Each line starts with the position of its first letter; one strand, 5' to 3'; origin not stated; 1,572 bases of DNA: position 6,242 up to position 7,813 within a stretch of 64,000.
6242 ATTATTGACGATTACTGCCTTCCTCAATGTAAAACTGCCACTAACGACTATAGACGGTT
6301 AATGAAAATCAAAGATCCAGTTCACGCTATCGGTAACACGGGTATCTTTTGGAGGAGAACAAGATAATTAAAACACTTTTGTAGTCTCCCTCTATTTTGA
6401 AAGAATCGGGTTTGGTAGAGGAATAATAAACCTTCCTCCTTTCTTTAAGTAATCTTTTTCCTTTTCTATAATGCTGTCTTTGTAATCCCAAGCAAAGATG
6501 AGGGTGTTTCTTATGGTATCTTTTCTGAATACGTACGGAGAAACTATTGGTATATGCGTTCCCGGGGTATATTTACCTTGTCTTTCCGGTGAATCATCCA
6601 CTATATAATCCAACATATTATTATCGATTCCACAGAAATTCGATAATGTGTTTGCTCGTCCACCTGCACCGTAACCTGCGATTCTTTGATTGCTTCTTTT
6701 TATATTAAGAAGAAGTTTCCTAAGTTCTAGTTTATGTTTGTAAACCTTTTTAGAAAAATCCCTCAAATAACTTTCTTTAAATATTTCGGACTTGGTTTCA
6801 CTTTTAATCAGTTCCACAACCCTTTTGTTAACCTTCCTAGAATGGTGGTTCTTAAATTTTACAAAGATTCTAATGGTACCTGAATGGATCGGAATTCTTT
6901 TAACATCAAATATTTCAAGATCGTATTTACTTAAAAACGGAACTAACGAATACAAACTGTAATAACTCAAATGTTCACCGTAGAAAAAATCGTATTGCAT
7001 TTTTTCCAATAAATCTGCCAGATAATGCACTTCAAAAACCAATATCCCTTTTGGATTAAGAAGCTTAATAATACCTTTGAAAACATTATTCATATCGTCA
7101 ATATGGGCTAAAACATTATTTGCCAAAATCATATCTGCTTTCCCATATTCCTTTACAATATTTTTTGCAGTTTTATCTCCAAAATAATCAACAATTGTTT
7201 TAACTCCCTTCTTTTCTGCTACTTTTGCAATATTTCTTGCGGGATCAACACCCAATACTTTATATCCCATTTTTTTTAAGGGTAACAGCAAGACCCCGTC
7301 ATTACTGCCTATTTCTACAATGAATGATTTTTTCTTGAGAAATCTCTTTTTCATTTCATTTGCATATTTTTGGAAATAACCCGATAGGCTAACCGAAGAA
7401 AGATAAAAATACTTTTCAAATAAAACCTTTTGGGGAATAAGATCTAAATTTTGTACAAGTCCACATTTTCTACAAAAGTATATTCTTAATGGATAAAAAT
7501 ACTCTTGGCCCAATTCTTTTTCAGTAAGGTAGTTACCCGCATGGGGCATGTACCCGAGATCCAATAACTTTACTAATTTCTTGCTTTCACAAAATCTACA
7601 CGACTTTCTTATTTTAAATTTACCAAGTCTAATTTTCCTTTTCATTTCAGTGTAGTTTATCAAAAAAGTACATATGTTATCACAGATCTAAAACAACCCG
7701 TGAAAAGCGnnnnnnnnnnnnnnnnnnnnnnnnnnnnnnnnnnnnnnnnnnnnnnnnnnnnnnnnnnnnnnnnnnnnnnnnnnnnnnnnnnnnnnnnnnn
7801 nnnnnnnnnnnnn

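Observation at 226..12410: Surface-glycan locus predicted to make a C-methylated, O-methylated 6-deoxy amino sugar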

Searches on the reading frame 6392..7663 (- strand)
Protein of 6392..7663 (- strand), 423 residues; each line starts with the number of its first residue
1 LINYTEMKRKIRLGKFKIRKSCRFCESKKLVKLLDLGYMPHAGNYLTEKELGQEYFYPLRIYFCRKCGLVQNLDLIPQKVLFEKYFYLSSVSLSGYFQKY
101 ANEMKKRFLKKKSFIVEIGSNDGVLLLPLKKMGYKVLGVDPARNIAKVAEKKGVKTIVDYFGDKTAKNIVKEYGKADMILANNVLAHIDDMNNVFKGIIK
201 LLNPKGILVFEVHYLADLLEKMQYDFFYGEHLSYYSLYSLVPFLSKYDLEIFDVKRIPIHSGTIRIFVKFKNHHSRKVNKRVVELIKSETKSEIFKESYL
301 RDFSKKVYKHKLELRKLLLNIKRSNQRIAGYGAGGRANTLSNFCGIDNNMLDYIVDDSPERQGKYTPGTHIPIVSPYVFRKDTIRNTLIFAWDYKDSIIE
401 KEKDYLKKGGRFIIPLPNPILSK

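Call 3: search_protein_families(library=pfam, proteins=[window:6392-7663:-])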
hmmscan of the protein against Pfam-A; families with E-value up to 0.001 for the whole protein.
window:6392-7663:- (423 aa): 7 families
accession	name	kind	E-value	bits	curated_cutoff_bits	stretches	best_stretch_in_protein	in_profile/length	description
PF08484.17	Methyltransf_14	-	3.7e-48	163.8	23.5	1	258-417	1-160/160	C-methyltransferase C-terminal domain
PF08421.16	Methyltransf_13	-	1.1e-19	70.7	31.3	1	22-82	1-62/62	Putative zinc binding domain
PF13489.12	Methyltransf_23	-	1.5e-19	70.7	27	1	107-251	15-161/164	Methyltransferase domain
PF08241.18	Methyltransf_11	-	1.2e-10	42.4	21.2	1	117-210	2-95/95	Methyltransferase domain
PF08242.18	Methyltransf_12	-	1.5e-10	42.1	30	1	116-208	1-98/98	Methyltransferase domain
PF13847.12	Methyltransf_31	-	6.3e-09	36.1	27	1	142-229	44-129/145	Methyltransferase domain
PF13649.12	Methyltransf_25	-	2.3e-07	31.9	27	1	115-206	1-97/97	Methyltransferase domain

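Call 4: search_protein_families(library=ncbifam, proteins=[window:6392-7663:-])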
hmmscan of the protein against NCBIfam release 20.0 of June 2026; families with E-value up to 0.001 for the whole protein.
window:6392-7663:- (423 aa): 5 families
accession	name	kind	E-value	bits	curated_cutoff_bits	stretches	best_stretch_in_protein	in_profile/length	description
TIGR01983.1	UbiG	equivalog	7.9e-12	45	102.95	1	109-210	48-151/228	bifunctional 2-polyprenyl-6-hydroxyphenol methylase/3-demethylubiquinol 3-O-methyltransferase UbiG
NF045667.1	MTase_DVU1556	equivalog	3.9e-06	26.5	155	1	110-210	21-119/213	DVU_1556 family methyltransferase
TIGR02072.1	BioC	equivalog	4.8e-06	26.5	184.95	1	102-258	21-180/244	malonyl-ACP O-methyltransferase BioC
TIGR04345.1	ovoA_Cterm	equivalog_domain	0.00027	20.5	170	1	161-214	120-173/242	putative 4-mercaptohistidine N1-methyltransferase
NF043040.1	corrin_prot_MT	hypoth_equivalog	0.00033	20.1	180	1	95-209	25-146/216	corrinoid protein-associated methyltransferase CpaM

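Call 7: search_solved_structures(query=window:6392-7663:-, show_alignments=1)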
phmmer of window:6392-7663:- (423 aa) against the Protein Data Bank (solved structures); distinct sequences matched with E-value up to 0.001: 16.
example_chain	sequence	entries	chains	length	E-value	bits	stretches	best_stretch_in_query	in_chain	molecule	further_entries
4rv9_A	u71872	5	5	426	4.4e-80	273.1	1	19-420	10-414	D-mycarose 3-C-methyltransferase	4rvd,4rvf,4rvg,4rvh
5t64_A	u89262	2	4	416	1.1e-73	251.9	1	21-418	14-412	Sugar 3-C-methyl transferase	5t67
5t6b_A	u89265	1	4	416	3.1e-72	247.2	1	21-418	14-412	Sugar 3-C-methyl transferase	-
3ndi_A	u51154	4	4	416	2.8e-70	240.8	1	21-418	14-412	Methyltransferase | TcaB9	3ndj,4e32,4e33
4e31_A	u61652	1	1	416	2.9e-70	240.7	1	21-418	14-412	TcaB9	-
4e2y_A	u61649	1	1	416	7.4e-70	239.4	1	21-418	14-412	TcaB9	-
4e2x_A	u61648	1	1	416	1e-69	238.9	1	21-418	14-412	TcaB9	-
4e2z_A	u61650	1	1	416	2.7e-69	237.6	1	21-418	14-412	TcaB9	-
4e2w_A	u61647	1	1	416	2.7e-69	237.6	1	21-418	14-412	TcaB9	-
4e30_A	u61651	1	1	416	7e-69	236.2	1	21-418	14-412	TcaB9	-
2avn_A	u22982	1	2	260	6.4e-09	38.7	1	103-222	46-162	ubiquinone/menaquinone biosynthesis methyltransferase-related protein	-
1ve3_A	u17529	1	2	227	0.00019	23.9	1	104-230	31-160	hypothetical protein PH0226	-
4kdr_A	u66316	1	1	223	0.00062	22.3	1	115-211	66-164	3-demethylubiquinone-9 3-methyltransferase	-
5dpm_A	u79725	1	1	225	0.00063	22.2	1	115-211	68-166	Ubiquinone biosynthesis O-methyltransferase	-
1vlm_A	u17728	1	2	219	0.00074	22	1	109-255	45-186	SAM-dependent methyltransferase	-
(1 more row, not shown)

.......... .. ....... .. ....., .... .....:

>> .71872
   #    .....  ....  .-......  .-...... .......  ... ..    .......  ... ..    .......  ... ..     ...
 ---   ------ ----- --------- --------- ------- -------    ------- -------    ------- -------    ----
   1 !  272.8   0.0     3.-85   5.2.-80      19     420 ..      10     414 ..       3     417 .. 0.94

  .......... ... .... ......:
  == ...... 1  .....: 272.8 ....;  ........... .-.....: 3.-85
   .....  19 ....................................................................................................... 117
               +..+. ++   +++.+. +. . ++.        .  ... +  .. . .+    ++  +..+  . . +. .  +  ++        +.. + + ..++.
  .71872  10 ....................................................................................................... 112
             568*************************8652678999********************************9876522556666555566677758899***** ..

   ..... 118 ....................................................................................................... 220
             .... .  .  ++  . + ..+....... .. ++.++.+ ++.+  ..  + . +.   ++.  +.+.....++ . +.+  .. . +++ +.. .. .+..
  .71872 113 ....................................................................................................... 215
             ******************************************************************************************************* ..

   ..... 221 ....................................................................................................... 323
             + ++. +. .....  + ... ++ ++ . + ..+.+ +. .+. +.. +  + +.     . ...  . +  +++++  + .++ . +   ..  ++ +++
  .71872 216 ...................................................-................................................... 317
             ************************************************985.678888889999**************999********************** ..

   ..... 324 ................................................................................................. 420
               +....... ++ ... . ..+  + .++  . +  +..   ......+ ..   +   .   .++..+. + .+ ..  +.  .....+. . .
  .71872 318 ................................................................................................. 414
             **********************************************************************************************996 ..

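Call 9: find_encoding_contigs(protein=window:6392-7663:-, flank=10000, max_places=6)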
Protein window:6392-7663:- (423 aa): no gene with exactly this product is on record in the collection.

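Call 11: find_homologous_proteins(query=window:6392-7663:-, max_evalue=1e-30)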
Query window:6392-7663:- (423 aa): 4474 proteins with E <= 1e-30 among 8000 candidates; the best 120 are listed.
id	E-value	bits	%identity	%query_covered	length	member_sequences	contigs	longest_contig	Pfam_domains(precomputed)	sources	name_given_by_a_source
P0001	2.5e-254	862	100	91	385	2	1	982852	PF13847.13,PF13489.13,PF08421.17,PF13649.13,PF08484.18,PF08241.19,PF08242.19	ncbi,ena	-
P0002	4.6e-200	683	72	97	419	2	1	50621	PF13847.13,PF13489.13,PF08421.17,PF13649.13,PF08484.18,PF08241.19,PF08242.19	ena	-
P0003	8.7e-179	613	65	97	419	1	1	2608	PF13847.13,PF13489.13,PF08421.17,PF13649.13,PF08484.18,PF08241.19,PF08242.19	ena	-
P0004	2.5e-176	605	71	88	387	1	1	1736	PF13847.13,PF13489.13,PF08421.17,PF13649.13,PF08484.18,PF08241.19,PF08242.19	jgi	jgi:SAM-dependent methyltransferase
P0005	2.1e-173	595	62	97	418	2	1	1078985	PF13847.13,PF13489.13,PF08421.17,PF13649.13,PF08484.18,PF08241.19,PF08242.19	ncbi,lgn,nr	ncbi:MAG: class I SAM-dependent methyltransferase [Candidatus Woesebacteria bacterium]|nr:MAG: class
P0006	1.1e-172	593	62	97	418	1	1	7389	PF13847.13,PF13489.13,PF08421.17,PF13649.13,PF08484.18,PF08241.19,PF08242.19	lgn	-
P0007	6.2e-172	591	62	96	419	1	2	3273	PF13847.13,PF13489.13,PF08421.17,PF13649.13,PF08484.18,PF08241.19,PF08242.19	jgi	jgi:methylation protein EvaC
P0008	7.4e-170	584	61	99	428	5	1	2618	PF13847.13,PF13489.13,PF08421.17,PF13649.13,PF08484.18,PF08241.19,PF08242.19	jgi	-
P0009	7.3e-168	577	62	94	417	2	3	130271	PF13847.13,PF13489.13,PF08421.17,PF13649.13,PF08484.18,PF08241.19,PF08242.19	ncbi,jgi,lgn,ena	-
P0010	5.2e-167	574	64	92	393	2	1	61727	PF13847.13,PF13489.13,PF08421.17,PF13649.13,PF08484.18,PF08241.19,PF08242.19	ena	-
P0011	8.8e-165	567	66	90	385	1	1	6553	PF13847.13,PF13489.13,PF08421.17,PF13649.13,PF08484.18,PF08241.19,PF08242.19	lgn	-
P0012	1.2e-163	563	59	96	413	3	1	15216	PF13847.13,PF13489.13,PF08421.17,PF13649.13,PF08484.18,PF08241.19,PF08242.19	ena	-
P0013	7.0e-163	561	62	96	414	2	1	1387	PF13489.13,PF08421.17,PF08484.18,PF08241.19,PF08242.19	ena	-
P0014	1.0e-162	560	60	97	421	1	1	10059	PF13847.13,PF13489.13,PF08421.17,PF13649.13,PF08484.18,PF08241.19,PF08242.19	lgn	-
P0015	1.4e-162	560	60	96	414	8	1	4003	PF13489.13,PF08421.17,PF08484.18,PF08241.19,PF08242.19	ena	-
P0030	2.6e-149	516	60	90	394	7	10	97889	PF13847.13,PF13489.13,PF08421.17,PF13649.13,PF08484.18,PF08241.19,PF08242.19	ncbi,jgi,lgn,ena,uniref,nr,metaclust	ncbi:hypothetical protein A2955_00510 [Candidatus Woesebacteria bacterium RIFCSPLOWO2_01_FULL_37_19]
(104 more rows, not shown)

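Call 12: find_encoding_contigs(protein=P0001, flank=10000, max_places=3)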
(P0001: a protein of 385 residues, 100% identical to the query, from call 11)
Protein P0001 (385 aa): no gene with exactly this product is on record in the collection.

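Call 13: find_encoding_contigs(protein=P0002, flank=10000, max_places=3)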
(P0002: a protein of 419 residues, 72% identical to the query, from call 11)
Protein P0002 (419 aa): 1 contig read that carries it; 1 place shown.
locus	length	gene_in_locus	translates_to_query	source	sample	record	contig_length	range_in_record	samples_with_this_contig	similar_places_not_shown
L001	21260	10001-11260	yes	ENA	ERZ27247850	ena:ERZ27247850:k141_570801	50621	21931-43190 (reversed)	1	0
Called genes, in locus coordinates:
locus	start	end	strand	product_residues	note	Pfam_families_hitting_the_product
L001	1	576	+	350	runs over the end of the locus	PF01098:FTSW_RODA_SPOVE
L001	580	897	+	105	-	PF00829:Ribosomal_L21p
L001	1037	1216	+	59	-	PF01016:Ribosomal_L27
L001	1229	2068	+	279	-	PF02195:ParB_N, PF08535:KorB (faint), PF17762:HTH_ParB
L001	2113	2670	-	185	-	PF10502:Peptidase_S26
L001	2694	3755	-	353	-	PF00478:IMPDH, PF03060:NMO (weak), PF01070:FMN_dh (weak)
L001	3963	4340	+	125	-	-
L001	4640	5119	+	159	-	-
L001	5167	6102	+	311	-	PF13439:Glyco_transf_4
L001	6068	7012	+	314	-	PF00535:Glycos_transf_2, PF10111:Glyco_tranf_2_2 (weak), PF13641:Glyco_tranf_2_3 (weak), PF13506:Glyco_transf_21 (weak)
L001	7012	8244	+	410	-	PF01943:Polysacc_synt, PF13440:Polysacc_synt_3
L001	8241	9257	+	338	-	PF00106:adh_short (weak), PF01073:3Beta_HSD, PF01370:Epimerase, PF02719:Polysacc_synt_2, PF04321:RmlD_sub_bind (weak), PF16363:GDP_Man_Dehyd, PF07993:NAD_binding_4, PF13460:NAD_binding_10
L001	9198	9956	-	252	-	PF04321:RmlD_sub_bind, PF01370:Epimerase, PF02719:Polysacc_synt_2, PF16363:GDP_Man_Dehyd (weak)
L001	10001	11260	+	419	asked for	PF08421:Methyltransf_13, PF13489:Methyltransf_23, PF13847:Methyltransf_31 (weak), PF08241:Methyltransf_11, PF08242:Methyltransf_12, PF13649:Methyltransf_25 (weak), PF08484:Methyltransf_14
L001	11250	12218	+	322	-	PF13489:Methyltransf_23, PF07021:MetW (weak), PF13847:Methyltransf_31, PF08241:Methyltransf_11, PF08242:Methyltransf_12, PF13649:Methyltransf_25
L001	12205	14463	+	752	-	PF00535:Glycos_transf_2, PF10111:Glyco_tranf_2_2 (weak), PF13641:Glyco_tranf_2_3, PF13231:PMT_2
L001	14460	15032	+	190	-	-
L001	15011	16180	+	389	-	PF04932:Wzy_C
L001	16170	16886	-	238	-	PF17936:Big_6, PF19077:Big_13 (weak), PF09136:Glucodextran_B, PF19077:Big_13 (weak)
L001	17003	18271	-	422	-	-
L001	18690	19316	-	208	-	PF13489:Methyltransf_23 (weak), PF13847:Methyltransf_31, PF08241:Methyltransf_11, PF08242:Methyltransf_12, PF13649:Methyltransf_25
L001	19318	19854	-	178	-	PF23457:LysM2_NFP (faint), PF01476:LysM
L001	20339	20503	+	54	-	-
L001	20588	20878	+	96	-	-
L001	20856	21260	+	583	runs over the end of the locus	PF14716:HHH_8, PF14520:HHH_5 (faint), PF14791:DNA_pol_B_thumb, PF02811:PHP (weak)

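Call 14: find_encoding_contigs(protein=P0005, flank=10000, max_places=2)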
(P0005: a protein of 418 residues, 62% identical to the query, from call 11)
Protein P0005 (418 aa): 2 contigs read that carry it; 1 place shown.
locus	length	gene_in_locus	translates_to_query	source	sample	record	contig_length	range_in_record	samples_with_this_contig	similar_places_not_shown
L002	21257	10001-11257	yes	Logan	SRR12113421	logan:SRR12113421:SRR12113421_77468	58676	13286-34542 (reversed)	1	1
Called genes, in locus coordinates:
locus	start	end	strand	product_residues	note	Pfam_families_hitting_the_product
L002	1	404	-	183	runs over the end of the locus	PF10502:Peptidase_S26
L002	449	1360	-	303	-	PF00478:IMPDH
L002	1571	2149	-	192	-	-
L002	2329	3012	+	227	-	-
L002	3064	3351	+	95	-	-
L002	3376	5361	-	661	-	PF02089:Palm_thioest, PF02450:LCAT (weak), PF24096:DUF7379 (weak), PF07819:PGAP1 (weak)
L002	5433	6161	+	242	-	PF05175:MTS, PF05401:NodS, PF06325:PrmA, PF13489:Methyltransf_23, PF02353:CMAS, PF13847:Methyltransf_31, PF08241:Methyltransf_11, PF08242:Methyltransf_12, +4 more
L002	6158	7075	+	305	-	PF13439:Glyco_transf_4, PF13579:Glyco_trans_4_4 (weak)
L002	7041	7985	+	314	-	PF00535:Glycos_transf_2, PF10111:Glyco_tranf_2_2, PF13641:Glyco_tranf_2_3, PF13506:Glyco_transf_21 (weak)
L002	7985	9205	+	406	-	PF01943:Polysacc_synt, PF13440:Polysacc_synt_3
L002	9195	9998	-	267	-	PF02719:Polysacc_synt_2, PF01370:Epimerase, PF04321:RmlD_sub_bind, PF16363:GDP_Man_Dehyd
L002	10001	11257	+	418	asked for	PF08421:Methyltransf_13, PF13489:Methyltransf_23, PF13847:Methyltransf_31 (weak), PF08241:Methyltransf_11, PF08242:Methyltransf_12, PF13649:Methyltransf_25 (weak), PF08484:Methyltransf_14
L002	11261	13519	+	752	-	PF00535:Glycos_transf_2, PF13231:PMT_2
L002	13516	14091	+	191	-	PF00535:Glycos_transf_2 (weak)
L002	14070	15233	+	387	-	PF04932:Wzy_C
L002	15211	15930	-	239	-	PF17936:Big_6 (weak), PF12733:Cadherin-like (faint), PF19077:Big_13, PF09136:Glucodextran_B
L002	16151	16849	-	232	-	PF00175:NAD_binding_1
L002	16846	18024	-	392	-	-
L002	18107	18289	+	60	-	-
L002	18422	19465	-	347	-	PF02655:ATP-grasp_3 (faint), PF07478:Dala_Dala_lig_C, PF13535:ATP-grasp_4 (faint)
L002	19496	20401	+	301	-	PF01018:GTP1_OBG, PF01926:MMR_HSR1, PF02421:FeoB_N, PF03193:RsgA_GTPase (faint)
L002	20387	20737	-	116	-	PF18920:DUF5671 (faint)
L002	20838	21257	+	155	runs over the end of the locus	-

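Call 15: find_encoding_contigs(protein=P0009, flank=10000, max_places=2)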
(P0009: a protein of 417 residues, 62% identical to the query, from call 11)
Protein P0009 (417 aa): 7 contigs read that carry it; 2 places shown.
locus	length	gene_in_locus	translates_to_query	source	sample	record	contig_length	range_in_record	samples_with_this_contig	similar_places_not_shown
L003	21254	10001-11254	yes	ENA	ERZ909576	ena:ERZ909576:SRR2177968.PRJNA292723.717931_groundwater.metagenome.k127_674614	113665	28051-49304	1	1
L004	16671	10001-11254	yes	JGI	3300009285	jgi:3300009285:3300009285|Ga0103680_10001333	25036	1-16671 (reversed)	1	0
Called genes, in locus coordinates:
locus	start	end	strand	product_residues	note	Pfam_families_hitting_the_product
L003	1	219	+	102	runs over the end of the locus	PF00829:Ribosomal_L21p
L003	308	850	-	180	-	-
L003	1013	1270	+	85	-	PF01016:Ribosomal_L27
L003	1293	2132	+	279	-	PF02195:ParB_N, PF17762:HTH_ParB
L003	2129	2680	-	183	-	PF10502:Peptidase_S26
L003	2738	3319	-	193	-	-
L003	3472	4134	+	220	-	-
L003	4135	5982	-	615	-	PF02450:LCAT, PF02089:Palm_thioest, PF07819:PGAP1 (weak), PF00561:Abhydrolase_1 (weak)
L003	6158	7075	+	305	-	PF13439:Glyco_transf_4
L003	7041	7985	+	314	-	PF00535:Glycos_transf_2, PF10111:Glyco_tranf_2_2, PF13641:Glyco_tranf_2_3, PF13506:Glyco_transf_21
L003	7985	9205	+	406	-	PF01943:Polysacc_synt, PF13440:Polysacc_synt_3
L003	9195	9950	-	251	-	PF01370:Epimerase, PF04321:RmlD_sub_bind, PF02719:Polysacc_synt_2, PF16363:GDP_Man_Dehyd (faint)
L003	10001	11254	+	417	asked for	PF08421:Methyltransf_13, PF13489:Methyltransf_23, PF13847:Methyltransf_31 (weak), PF08241:Methyltransf_11, PF08242:Methyltransf_12, PF13649:Methyltransf_25 (weak), PF08484:Methyltransf_14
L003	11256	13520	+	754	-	PF00535:Glycos_transf_2, PF13231:PMT_2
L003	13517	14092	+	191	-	PF00535:Glycos_transf_2 (weak)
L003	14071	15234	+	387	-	PF04932:Wzy_C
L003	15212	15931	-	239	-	PF17936:Big_6 (weak), PF12733:Cadherin-like (faint), PF19077:Big_13, PF09136:Glucodextran_B, PF19077:Big_13 (weak)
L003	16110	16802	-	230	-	PF00175:NAD_binding_1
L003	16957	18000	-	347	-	PF02655:ATP-grasp_3 (weak), PF07478:Dala_Dala_lig_C, PF13535:ATP-grasp_4 (faint)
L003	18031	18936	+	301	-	PF01018:GTP1_OBG, PF01926:MMR_HSR1, PF02421:FeoB_N, PF03193:RsgA_GTPase (faint)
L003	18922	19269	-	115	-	PF18920:DUF5671 (faint)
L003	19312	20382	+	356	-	PF09903:DUF2130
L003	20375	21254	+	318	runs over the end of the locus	PF01207:Dus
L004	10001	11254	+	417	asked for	PF08421:Methyltransf_13, PF13489:Methyltransf_23, PF13847:Methyltransf_31 (weak), PF08241:Methyltransf_11, PF08242:Methyltransf_12, PF13649:Methyltransf_25 (weak), PF08484:Methyltransf_14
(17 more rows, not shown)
